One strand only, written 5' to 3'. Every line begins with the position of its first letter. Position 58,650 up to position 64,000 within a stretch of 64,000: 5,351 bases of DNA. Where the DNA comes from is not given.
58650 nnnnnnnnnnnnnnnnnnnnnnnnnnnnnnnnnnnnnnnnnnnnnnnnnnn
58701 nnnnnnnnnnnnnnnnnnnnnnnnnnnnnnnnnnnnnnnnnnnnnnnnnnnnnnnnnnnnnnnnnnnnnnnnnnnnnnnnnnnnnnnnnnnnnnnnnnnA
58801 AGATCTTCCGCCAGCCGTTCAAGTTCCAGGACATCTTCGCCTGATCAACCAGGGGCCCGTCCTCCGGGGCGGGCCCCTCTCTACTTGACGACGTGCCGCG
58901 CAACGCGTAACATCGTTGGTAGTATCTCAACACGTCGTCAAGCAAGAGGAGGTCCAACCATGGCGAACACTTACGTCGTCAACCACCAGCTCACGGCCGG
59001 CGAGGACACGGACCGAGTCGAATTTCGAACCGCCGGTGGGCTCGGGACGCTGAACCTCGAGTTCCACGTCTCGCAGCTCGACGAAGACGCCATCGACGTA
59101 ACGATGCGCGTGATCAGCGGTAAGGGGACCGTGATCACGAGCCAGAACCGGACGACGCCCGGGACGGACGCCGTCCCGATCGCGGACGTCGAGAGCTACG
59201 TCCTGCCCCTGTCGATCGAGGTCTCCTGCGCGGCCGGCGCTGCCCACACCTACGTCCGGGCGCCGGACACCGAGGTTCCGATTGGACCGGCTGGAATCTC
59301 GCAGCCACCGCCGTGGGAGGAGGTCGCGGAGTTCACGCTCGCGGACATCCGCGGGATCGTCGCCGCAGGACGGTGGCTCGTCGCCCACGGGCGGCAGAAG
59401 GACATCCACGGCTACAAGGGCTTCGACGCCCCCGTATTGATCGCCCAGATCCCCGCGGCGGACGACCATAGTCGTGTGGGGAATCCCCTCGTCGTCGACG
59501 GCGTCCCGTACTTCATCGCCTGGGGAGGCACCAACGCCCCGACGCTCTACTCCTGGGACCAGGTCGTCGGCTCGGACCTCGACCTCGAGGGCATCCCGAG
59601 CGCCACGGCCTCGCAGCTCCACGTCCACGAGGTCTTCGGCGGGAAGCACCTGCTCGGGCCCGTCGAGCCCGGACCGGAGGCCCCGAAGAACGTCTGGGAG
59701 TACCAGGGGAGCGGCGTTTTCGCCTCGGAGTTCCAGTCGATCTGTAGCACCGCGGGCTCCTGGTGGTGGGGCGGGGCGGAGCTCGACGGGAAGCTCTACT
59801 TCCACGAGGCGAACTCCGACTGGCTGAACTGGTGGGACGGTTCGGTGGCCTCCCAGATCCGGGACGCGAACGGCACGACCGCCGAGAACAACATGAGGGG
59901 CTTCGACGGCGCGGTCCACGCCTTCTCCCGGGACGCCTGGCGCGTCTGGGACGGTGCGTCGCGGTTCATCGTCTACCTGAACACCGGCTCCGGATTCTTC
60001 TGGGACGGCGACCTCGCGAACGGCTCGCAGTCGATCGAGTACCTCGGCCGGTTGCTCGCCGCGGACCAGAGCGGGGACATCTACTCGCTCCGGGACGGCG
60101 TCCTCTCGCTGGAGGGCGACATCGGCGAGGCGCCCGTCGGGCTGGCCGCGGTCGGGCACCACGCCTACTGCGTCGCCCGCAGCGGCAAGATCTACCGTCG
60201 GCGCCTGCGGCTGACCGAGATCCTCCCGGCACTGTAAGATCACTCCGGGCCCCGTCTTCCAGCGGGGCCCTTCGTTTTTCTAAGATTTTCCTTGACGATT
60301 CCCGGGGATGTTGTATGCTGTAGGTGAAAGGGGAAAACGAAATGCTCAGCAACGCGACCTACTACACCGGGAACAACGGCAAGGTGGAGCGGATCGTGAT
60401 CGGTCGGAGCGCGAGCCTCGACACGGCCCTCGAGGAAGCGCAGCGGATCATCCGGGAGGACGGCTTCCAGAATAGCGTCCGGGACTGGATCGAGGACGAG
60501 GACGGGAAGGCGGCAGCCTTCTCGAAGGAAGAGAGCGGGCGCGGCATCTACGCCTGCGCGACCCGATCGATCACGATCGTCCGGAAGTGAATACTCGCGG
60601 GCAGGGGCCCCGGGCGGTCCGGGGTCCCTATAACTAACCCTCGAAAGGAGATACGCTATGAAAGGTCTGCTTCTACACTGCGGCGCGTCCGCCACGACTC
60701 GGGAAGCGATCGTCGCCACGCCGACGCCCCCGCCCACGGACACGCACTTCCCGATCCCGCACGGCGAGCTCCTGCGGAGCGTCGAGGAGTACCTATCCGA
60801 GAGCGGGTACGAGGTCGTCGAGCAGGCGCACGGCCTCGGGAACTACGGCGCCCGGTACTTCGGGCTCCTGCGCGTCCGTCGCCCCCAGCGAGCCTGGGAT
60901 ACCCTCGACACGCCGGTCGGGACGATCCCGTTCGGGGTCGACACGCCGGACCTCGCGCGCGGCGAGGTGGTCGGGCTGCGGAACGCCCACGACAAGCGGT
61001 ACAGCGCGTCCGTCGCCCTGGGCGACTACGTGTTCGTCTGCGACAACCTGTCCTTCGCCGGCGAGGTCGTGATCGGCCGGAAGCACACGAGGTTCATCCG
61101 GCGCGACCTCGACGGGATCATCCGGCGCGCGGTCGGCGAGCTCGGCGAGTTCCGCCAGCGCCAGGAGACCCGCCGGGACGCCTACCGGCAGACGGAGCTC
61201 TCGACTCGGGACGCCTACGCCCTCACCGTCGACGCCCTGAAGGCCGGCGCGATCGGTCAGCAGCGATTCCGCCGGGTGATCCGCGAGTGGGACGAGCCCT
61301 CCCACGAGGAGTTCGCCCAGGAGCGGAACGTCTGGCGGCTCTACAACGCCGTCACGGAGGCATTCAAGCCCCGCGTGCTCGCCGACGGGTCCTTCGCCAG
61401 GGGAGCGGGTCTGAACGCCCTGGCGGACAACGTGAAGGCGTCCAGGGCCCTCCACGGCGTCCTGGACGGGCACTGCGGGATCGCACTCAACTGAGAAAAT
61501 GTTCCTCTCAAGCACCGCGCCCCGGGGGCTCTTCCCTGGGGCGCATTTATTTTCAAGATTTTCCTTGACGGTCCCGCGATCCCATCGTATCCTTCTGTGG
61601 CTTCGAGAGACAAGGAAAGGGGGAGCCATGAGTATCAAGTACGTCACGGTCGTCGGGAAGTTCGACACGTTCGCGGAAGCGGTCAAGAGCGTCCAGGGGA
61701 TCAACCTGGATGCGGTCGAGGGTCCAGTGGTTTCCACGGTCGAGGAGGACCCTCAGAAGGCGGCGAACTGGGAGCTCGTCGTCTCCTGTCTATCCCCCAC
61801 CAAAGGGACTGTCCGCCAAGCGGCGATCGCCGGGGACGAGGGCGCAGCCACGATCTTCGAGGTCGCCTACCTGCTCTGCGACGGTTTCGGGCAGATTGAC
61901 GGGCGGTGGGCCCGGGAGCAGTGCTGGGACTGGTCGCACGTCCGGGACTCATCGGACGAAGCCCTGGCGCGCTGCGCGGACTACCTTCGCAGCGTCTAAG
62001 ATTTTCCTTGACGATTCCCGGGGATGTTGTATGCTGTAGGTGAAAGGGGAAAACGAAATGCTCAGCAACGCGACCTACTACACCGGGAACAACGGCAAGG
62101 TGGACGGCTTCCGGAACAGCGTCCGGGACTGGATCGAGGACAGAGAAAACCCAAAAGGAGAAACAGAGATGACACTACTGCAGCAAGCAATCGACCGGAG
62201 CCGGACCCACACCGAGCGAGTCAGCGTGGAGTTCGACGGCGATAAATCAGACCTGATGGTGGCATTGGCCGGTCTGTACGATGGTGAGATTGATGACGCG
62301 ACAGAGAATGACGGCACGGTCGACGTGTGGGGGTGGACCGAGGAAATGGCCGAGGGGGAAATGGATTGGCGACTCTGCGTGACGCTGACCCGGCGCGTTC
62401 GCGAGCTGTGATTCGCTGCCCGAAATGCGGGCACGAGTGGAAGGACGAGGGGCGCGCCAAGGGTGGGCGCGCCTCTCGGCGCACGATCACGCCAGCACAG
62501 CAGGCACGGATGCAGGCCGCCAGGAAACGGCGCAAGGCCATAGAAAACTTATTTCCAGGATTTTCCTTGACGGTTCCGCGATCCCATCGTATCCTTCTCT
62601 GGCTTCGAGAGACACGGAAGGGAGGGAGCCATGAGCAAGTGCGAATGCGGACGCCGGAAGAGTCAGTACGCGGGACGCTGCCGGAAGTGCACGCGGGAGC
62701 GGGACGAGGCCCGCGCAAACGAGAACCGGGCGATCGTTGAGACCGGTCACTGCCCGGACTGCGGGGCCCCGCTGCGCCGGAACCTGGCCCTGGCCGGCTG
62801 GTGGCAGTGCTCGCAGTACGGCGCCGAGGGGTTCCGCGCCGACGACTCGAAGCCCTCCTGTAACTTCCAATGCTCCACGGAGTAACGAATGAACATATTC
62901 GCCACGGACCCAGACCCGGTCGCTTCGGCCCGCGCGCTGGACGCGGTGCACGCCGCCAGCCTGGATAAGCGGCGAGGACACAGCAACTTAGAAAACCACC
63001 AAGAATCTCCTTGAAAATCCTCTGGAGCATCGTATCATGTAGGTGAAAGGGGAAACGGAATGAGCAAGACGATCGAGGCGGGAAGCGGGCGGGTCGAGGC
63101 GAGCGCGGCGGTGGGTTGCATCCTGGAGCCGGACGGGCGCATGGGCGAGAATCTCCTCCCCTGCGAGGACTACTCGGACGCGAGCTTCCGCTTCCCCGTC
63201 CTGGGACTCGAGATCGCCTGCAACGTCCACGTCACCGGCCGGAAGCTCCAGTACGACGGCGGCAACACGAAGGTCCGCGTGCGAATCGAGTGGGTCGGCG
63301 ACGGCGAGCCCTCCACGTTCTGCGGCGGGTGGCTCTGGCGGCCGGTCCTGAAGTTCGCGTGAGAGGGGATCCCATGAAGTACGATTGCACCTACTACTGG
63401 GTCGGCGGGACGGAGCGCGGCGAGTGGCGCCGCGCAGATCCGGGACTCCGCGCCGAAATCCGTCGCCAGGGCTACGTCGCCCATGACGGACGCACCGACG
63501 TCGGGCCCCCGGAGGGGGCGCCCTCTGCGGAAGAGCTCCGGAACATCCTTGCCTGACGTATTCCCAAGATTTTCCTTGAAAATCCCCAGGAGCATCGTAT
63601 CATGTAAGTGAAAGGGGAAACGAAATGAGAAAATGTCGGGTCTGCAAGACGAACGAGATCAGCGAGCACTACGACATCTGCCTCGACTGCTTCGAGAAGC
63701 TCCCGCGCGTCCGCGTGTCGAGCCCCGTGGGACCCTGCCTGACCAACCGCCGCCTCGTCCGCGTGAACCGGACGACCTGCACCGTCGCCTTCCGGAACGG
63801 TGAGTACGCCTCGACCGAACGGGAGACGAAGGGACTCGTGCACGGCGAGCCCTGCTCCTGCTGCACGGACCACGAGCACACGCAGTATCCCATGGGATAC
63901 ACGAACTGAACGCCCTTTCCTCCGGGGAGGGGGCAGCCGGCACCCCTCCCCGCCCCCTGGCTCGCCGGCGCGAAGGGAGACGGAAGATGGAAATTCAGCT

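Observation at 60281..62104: Exact 108-bp duplication creates a chimeric gene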

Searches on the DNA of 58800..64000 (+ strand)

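Call 6: search_dna_similar(query=window:58800-64000:+, collection=phages, mode=distant)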
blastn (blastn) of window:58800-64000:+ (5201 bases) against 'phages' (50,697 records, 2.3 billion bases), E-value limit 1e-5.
No match.

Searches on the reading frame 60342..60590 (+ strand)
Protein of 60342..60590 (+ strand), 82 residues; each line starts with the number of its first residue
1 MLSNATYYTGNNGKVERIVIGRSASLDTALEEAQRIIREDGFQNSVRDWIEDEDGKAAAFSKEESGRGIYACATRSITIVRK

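Call 10: search_protein_families(library=pfam, proteins=[window:60342-60587:+], max_evalue=0.1)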
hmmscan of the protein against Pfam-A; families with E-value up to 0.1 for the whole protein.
window:60342-60587:+ (82 aa): 0 families

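Call 11: search_protein_families(library=phrogs, proteins=[window:60342-60587:+], max_evalue=0.1)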
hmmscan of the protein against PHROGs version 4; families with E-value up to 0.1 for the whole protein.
window:60342-60587:+ (82 aa): 1 family
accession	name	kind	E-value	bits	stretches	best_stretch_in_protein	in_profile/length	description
phrog_30518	-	unknown function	0.056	14.7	1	5-61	9-67/108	-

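Call 14: find_encoding_contigs(protein=window:60342-60590:+, flank=10000, max_places=10)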
Protein window:60342-60590:+ (82 aa): no gene with exactly this product is on record in the collection.

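Call 22: find_homologous_proteins(query=window:60342-60587:+, max_evalue=0.01)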
Query window:60342-60587:+ (82 aa): 1 proteins with E <= 0.01 among 2 candidates.
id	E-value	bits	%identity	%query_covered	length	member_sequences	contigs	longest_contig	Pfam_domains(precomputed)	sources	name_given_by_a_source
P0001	1.3e-45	170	100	100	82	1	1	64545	-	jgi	jgi:hypothetical protein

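Call 23: find_encoding_contigs(protein=P0001, flank=10000, max_places=10)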
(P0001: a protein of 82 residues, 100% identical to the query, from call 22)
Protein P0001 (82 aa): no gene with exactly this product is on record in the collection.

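Call 69: search_protein_representatives(protein=window:60342-60587:+)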
Query: 82 residues. Proteins with E-value up to 0.001 (for the whole library): 5; up to 1e-10: 2; up to 1e-30: 1. The best 5 are listed.
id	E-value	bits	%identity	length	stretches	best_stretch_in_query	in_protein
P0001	4.2e-46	169.9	100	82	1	1-82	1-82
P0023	2.0e-11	59.9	32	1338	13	15-74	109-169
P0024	2.9e-06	43.6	43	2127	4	6-28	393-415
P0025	8.2e-05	39.0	32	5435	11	20-62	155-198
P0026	2.7e-04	37.3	43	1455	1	5-26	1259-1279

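Call 70: search_protein_families(library=pfam, proteins=[P0023, P0024, P0026], max_evalue=0.001)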
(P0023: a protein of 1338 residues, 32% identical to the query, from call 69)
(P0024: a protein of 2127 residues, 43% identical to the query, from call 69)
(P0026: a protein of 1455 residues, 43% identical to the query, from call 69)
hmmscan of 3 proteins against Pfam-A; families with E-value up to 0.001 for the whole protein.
P0023 (1338 aa): 14 families
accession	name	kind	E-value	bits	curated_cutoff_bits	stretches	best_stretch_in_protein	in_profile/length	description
PF17803.7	Cadherin_4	-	9.9e-226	731.3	25.1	13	11-78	2-71/71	Bacterial cadherin-like domain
PF17963.7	Big_9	-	1.3e-160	523.2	23.6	13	20-115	1-89/89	Bacterial Ig domain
PF17892.7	Cadherin_5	-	2.8e-81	268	26.5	13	20-117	2-98/98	Cadherin-like domain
PF09972.14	DUF2207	-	2.4e-48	165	24.4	0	1096-1186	4-74/172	Predicted membrane protein (DUF2207) N-terminal domain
PF23619.1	Ig_VWA7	-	6.4e-41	139.3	27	0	53-120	20-86/104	VWA7 Ig-like domain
PF17973.7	bMG10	-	5.4e-19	69.1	26.2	0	92-130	89-127/131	Bacterial Alpha-2-macroglobulin MG10 domain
PF05132.19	RNA_pol_Rpc4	-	6e-19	69.1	26.5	0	44-87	57-100/143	RNA polymerase III RPC4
PF17633.7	DUF5514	-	2.8e-11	44.3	27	0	99-133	83-117/142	Family of unknown function (DUF5514)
PF12264.14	Waikav_capsid_1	-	1.7e-10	41.2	24.8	0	92-114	27-49/197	Waikavirus capsid protein 1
PF18175.6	HU-CCDC81_bac_2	-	5.9e-10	39.3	35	0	66-79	45-58/70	CCDC81-like prokaryotic HU domain 2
PF16990.11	CBM_35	-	8e-09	36.3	28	0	226-266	11-51/121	Carbohydrate binding module (family 35)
PF21595.3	CCL2-like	-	1.6e-08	35.2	27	0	60-112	66-115/127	CCL2 lectin-like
PF21444.2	CofB_pilin_dom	-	1.9e-07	31.5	27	0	47-88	176-217/234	CofB, pilin domain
PF03099.24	BPL_LplA_LipB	-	1.6e-06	28.5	21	0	57-78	31-52/133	Biotin/lipoate A/B protein ligase family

P0024 (2127 aa): 6 families
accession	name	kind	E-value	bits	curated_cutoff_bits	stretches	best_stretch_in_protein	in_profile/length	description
PF23763.2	Beta-barrel_GLAA-B_I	-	8.9e-21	74.3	28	0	34-90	23-84/95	GLAA-B beta-barrel domain I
PF25174.1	Beta-prop_THOC3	-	6.7e-18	65.1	305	0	1178-1295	80-191/272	THOC3 beta-propeller domain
PF00993.25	MHC_II_alpha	-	7.3e-08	32.5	23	0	120-149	7-36/81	Class II histocompatibility antigen, alpha domain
PF21394.3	Beta-ketacyl_N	-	1.1e-07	32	26.9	0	1033-1068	23-58/170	Beta-ketoacyl synthase-like, N-terminal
PF16627.10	BRX_assoc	-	2.8e-06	27.9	27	0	44-64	2-22/70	Unstructured region between BRX_N and BRX domain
PF18611.7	IL3Ra_N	-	6.3e-05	23.2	26.1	0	1375-1393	45-63/78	IL-3 receptor alpha chain N-terminal domain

P0026 (1455 aa): 4 families
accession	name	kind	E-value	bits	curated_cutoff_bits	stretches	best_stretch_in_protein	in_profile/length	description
PF00353.25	HemolysinCabind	-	6.1e-38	128.8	23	0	907-928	12-33/36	RTX calcium-binding nonapeptide repeat (4 copies)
PF06594.17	HCBP_related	-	4.5e-31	107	21.4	1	25-65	6-42/42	Haemolysin-type calcium binding protein related domain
PF02440.21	Adeno_E3_CR1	-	7.3e-06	26.1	26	0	907-924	14-31/95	Adenovirus E3 region protein CR1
PF08198.17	Thymopoietin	-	0.00036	20.6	28.6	0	146-171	14-39/48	Thymopoietin protein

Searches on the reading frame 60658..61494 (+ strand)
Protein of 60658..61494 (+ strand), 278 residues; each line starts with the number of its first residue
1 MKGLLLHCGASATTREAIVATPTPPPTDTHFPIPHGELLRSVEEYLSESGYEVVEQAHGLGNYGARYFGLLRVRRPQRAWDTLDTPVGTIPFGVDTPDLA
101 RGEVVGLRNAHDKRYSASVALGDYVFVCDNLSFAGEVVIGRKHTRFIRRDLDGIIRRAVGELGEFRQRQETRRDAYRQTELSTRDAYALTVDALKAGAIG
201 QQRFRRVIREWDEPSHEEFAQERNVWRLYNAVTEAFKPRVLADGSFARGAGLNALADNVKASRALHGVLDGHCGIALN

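Call 10: search_protein_families(library=pfam, proteins=[window:60658-61491:+], max_evalue=0.1)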
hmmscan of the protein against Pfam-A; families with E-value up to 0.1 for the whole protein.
window:60658-61491:+ (278 aa): 2 families
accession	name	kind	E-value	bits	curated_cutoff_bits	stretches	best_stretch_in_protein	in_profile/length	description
PF06067.16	DUF932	-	2.5e-07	31.2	23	1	33-236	12-206/227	Domain of unknown function (DUF932)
PF03698.18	UPF0180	-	0.1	13.3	25.4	0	39-56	9-26/77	Uncharacterised protein family (UPF0180)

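Call 11: search_protein_families(library=phrogs, proteins=[window:60658-61491:+], max_evalue=0.1)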
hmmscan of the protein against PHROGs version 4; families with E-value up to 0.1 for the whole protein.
window:60658-61491:+ (278 aa): 1 family
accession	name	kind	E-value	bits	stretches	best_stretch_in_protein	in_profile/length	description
phrog_12094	-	unknown function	0.052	13.7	1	107-199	102-195/281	-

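Call 12: find_related_loci(query=window:60658-61491:+, collection=viral_contigs, flank=10000)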
Query window:60658-61491:+ (278 aa) in viral_contigs; peptide patterns used: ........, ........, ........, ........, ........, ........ (x = any residue, [..] = any of these).
5 stretches matched a pattern; 1 encode a relative of the query (tblastn E <= 1e-3); 1 distinct loci.
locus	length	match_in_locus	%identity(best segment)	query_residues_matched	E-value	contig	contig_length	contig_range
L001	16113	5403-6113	37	4-270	4e-48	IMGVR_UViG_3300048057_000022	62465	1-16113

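Call 15: find_encoding_contigs(protein=window:60658-61494:+, flank=10000, max_places=10)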
Protein window:60658-61494:+ (278 aa): no gene with exactly this product is on record in the collection.
